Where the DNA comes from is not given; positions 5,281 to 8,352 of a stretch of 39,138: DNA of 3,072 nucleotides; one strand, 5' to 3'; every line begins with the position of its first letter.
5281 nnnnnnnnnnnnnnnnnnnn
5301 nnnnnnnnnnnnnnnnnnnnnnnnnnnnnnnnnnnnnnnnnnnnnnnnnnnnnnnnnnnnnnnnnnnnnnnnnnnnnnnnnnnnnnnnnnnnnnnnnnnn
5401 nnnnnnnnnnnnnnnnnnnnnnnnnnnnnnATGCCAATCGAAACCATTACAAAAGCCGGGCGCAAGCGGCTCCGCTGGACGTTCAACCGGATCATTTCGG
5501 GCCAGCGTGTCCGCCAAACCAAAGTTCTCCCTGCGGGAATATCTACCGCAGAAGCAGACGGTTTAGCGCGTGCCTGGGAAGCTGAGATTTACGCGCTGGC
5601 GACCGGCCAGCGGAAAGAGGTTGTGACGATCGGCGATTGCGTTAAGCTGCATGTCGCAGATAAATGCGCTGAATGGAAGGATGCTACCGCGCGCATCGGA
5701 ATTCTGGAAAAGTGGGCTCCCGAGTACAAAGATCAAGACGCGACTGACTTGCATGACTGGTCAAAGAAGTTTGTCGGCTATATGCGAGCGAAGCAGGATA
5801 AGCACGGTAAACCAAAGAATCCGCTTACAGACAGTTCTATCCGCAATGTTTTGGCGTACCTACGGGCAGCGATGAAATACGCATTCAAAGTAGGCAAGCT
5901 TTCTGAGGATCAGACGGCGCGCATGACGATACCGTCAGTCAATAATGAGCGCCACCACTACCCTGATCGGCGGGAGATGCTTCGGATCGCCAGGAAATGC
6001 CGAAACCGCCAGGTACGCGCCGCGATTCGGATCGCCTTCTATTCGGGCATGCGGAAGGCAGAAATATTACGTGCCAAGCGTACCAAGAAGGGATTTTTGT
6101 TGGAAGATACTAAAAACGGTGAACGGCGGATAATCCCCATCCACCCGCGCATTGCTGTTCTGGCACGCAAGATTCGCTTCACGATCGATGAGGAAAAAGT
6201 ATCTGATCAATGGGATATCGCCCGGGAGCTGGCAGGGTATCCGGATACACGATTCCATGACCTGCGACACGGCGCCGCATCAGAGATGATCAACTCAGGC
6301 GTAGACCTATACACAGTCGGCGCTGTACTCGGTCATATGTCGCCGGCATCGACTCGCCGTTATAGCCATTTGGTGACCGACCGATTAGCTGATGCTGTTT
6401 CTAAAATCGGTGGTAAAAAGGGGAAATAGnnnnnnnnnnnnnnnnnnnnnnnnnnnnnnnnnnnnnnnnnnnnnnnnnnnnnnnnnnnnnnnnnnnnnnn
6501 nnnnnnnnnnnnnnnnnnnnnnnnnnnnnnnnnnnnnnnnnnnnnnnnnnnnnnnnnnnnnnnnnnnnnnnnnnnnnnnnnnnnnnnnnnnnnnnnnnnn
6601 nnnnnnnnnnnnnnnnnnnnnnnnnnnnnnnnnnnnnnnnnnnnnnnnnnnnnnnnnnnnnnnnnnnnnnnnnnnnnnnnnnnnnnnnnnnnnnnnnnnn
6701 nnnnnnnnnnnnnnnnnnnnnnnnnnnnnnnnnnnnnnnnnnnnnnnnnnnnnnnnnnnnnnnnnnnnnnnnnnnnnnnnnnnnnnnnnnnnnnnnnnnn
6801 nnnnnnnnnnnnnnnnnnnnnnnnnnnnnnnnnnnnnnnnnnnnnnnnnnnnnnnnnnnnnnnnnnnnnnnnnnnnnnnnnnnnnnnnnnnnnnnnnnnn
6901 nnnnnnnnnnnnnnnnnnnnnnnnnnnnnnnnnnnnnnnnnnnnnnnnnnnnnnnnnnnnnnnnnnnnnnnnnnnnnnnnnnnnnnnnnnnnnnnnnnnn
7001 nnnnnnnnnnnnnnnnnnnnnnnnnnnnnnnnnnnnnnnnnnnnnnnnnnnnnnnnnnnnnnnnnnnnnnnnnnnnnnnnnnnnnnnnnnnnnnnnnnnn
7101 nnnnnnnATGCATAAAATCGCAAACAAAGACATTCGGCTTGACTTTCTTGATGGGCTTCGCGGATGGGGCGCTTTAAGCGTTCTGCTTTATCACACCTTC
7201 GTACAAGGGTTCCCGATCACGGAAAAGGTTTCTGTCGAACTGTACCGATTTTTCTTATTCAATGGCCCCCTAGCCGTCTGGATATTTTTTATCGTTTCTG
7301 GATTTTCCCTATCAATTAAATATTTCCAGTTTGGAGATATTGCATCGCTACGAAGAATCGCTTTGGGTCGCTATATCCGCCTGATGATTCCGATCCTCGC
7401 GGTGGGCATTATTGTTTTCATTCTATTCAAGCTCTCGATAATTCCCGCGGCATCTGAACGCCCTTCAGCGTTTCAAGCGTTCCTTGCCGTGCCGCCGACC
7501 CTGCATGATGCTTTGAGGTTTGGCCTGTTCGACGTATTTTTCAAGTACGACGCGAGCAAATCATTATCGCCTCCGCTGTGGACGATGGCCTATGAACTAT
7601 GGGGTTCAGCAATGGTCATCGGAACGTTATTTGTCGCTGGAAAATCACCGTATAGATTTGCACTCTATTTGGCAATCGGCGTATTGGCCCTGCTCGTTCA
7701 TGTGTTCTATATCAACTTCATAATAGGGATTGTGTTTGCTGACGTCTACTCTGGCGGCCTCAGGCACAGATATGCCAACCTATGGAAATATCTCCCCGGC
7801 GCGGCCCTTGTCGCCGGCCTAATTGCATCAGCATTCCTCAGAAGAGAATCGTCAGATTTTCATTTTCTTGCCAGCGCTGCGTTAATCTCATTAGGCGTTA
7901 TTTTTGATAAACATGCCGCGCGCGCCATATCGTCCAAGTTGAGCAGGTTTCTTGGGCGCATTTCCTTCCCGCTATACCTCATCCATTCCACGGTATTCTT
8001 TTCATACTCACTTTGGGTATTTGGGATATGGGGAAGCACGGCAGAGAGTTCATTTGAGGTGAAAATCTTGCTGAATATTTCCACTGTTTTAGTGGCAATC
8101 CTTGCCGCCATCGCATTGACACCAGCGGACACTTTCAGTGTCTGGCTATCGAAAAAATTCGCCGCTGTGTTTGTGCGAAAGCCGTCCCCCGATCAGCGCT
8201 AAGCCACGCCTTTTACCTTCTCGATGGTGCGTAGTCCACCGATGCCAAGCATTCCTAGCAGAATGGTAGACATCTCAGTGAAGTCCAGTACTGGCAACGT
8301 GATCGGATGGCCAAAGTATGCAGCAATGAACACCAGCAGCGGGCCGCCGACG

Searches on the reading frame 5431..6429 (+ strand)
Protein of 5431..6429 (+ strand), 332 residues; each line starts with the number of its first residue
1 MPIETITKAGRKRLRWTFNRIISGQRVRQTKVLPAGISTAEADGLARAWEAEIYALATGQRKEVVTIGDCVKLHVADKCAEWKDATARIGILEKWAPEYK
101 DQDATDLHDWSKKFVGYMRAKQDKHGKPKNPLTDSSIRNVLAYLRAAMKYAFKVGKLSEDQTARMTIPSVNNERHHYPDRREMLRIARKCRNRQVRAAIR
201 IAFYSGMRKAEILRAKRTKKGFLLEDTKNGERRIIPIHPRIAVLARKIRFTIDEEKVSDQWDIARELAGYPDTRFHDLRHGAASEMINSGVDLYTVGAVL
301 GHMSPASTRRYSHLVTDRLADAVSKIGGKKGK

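Call 83: search_protein_families(library=phrogs, proteins=[window:5431-6429:+], max_evalue=0.001)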
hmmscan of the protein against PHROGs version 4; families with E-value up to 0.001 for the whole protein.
window:5431-6429:+ (332 aa): 5 families
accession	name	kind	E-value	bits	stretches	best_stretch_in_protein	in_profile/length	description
phrog_1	-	integration and excision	3.4e-36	126.7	1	7-327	117-448/611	integrase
phrog_216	-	integration and excision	3.9e-23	83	1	137-326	15-236/301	integrase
phrog_35951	-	unknown function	1.4e-08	36.1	1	259-326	7-74/97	-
phrog_7685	-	integration and excision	4.4e-07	30.7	1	246-326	150-235/240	integrase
phrog_7269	-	integration and excision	2.2e-05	25.3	1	273-325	28-80/89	integrase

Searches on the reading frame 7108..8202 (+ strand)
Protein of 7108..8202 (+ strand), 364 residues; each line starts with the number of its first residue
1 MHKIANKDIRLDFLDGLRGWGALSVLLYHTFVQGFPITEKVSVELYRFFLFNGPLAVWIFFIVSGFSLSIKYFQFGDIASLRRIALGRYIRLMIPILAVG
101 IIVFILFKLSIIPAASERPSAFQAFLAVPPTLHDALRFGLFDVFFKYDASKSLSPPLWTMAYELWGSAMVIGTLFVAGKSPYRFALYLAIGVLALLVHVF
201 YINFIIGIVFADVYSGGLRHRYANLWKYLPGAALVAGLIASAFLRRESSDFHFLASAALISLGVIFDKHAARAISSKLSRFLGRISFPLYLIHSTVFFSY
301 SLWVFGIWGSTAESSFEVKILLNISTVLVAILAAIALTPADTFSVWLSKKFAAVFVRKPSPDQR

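Call 83: search_protein_families(library=phrogs, proteins=[window:7108-8202:+], max_evalue=0.001)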
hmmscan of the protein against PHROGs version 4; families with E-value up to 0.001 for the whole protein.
window:7108-8202:+ (364 aa): 1 family
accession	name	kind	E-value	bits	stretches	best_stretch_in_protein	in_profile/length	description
phrog_3333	-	other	1.5e-21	77.8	1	10-336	5-346/372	O-acetyltransferase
